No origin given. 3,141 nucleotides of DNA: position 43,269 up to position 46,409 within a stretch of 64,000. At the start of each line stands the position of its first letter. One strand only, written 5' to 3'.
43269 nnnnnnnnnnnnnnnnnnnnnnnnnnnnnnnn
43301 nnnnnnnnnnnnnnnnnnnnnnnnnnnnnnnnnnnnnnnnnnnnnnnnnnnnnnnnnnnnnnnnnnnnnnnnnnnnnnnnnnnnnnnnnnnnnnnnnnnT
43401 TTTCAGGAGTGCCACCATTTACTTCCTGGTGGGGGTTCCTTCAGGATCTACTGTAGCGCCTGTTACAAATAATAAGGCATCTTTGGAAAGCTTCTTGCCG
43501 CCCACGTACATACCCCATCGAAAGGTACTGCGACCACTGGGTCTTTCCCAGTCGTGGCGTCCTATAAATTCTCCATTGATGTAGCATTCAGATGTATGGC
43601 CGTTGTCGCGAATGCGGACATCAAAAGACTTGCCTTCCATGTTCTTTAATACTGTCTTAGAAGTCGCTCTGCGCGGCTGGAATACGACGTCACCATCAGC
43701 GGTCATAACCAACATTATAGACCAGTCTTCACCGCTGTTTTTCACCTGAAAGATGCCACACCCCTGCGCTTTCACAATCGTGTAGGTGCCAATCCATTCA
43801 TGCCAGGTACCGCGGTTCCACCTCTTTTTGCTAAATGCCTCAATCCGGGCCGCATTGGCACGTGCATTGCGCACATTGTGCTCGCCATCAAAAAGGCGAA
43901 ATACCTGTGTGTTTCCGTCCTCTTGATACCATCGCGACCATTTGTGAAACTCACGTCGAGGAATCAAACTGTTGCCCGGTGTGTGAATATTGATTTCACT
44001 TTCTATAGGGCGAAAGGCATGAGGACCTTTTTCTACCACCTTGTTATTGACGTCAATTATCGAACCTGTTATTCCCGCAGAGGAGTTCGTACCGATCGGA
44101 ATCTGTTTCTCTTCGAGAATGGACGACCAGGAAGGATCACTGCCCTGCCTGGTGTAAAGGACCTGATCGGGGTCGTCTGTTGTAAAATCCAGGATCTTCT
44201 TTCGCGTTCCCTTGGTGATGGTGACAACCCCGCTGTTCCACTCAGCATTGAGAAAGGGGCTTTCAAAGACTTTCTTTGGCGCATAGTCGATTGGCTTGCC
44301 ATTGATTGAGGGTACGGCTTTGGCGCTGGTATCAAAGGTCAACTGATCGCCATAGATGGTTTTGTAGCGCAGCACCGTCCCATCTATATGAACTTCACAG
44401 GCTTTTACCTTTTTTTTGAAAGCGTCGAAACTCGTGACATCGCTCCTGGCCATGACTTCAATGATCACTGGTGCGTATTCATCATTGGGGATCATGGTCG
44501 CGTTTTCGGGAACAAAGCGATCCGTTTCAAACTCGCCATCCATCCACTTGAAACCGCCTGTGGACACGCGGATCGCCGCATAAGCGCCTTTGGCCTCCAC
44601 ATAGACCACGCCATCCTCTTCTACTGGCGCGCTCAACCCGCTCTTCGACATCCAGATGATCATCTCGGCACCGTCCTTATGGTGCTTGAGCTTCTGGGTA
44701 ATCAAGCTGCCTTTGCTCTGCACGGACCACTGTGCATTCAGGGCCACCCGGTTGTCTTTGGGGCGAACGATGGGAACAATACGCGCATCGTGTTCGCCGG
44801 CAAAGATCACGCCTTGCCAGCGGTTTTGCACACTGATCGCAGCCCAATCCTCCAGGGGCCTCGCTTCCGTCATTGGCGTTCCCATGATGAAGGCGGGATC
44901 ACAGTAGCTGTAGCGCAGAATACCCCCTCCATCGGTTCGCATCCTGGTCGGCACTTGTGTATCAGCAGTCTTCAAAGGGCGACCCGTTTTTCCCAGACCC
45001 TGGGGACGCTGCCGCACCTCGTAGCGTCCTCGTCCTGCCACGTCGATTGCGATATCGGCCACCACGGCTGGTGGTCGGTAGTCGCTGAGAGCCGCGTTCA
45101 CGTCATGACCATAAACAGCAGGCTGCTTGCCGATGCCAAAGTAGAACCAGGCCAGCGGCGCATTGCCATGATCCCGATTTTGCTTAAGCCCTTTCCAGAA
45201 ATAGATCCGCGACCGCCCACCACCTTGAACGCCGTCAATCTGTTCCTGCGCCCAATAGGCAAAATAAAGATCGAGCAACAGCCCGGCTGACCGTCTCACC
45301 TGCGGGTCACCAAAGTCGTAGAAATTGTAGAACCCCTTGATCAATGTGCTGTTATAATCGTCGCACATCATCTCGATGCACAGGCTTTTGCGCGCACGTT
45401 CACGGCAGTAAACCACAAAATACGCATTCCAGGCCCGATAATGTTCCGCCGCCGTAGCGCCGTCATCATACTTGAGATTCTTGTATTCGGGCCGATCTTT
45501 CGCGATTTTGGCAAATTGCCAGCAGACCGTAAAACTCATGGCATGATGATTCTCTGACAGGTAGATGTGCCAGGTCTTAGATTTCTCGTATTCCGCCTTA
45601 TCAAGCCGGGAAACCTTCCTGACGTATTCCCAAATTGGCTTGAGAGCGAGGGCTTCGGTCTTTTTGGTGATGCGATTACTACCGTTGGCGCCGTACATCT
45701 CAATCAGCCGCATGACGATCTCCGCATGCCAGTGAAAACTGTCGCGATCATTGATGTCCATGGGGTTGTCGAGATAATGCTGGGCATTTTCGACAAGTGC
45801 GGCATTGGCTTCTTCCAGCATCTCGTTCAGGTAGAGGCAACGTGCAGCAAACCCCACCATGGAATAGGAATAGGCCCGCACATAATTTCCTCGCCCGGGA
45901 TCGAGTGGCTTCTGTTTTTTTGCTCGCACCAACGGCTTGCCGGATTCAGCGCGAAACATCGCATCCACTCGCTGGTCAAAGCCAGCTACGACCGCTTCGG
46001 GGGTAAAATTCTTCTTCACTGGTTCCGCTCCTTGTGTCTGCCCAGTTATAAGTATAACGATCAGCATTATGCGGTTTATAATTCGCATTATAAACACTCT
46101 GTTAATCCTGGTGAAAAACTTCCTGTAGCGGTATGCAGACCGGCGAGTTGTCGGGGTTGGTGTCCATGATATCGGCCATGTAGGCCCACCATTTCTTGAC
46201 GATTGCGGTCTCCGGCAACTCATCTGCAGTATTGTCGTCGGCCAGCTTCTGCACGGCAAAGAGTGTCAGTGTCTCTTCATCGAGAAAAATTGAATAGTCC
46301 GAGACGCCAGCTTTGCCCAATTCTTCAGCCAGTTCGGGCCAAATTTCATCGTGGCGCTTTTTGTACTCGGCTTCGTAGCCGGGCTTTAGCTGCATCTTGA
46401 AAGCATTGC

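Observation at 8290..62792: Nine PhyH-family Fe/2OG dioxygenase paralogs systematically interleaved and co-transcribed with 13 cytoplasmic sulfatases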

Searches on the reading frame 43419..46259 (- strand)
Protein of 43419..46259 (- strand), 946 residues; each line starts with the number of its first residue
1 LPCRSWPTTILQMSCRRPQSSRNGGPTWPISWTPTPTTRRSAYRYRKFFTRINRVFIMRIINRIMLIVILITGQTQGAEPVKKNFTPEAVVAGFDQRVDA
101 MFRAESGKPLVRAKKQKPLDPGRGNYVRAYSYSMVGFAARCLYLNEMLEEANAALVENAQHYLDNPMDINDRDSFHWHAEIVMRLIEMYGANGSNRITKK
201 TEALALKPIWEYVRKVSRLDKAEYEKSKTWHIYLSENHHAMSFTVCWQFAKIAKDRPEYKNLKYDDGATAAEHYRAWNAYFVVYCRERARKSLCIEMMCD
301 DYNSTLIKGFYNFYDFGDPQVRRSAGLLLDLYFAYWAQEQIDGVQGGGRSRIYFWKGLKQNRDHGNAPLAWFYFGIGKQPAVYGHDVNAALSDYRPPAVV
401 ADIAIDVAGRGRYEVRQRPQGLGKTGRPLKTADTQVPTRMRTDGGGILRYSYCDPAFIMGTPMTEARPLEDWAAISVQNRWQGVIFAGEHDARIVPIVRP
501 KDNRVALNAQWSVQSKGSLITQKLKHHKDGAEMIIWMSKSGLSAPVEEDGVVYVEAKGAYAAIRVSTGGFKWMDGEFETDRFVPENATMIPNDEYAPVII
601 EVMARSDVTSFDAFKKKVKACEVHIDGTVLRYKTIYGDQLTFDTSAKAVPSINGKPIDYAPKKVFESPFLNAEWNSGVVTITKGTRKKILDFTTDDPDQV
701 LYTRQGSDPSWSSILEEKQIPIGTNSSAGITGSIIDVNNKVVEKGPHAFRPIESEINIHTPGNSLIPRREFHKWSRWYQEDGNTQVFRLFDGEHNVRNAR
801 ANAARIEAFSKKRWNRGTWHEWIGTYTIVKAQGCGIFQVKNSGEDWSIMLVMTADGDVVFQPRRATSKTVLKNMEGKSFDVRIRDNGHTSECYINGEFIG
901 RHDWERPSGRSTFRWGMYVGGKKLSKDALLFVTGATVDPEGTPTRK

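Call 5: search_protein_families(library=pfam, proteins=[window:43419-46259:-])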
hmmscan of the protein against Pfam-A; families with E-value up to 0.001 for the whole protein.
window:43419-46259:- (946 aa): 0 families

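Call 7: search_protein_families(library=pfam, max_evalue=1, proteins=[window:43419-46259:-])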
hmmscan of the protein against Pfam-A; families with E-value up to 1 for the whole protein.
window:43419-46259:- (946 aa): 0 families

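Call 64: search_protein_families(library=ncbifam, max_evalue=0.01, proteins=[window:43419-46259:-])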
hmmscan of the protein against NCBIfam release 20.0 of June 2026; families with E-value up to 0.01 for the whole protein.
window:43419-46259:- (946 aa): 0 families

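Call 79: search_solved_structures(query=window:43419-46259:-, max_evalue=1)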
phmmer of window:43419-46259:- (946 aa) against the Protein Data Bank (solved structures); distinct sequences matched with E-value up to 1: 1.
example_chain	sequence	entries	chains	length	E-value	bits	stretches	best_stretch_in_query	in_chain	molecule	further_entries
4zg5_D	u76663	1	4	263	0.0042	18.3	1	325-390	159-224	5'-nucleotidase SurE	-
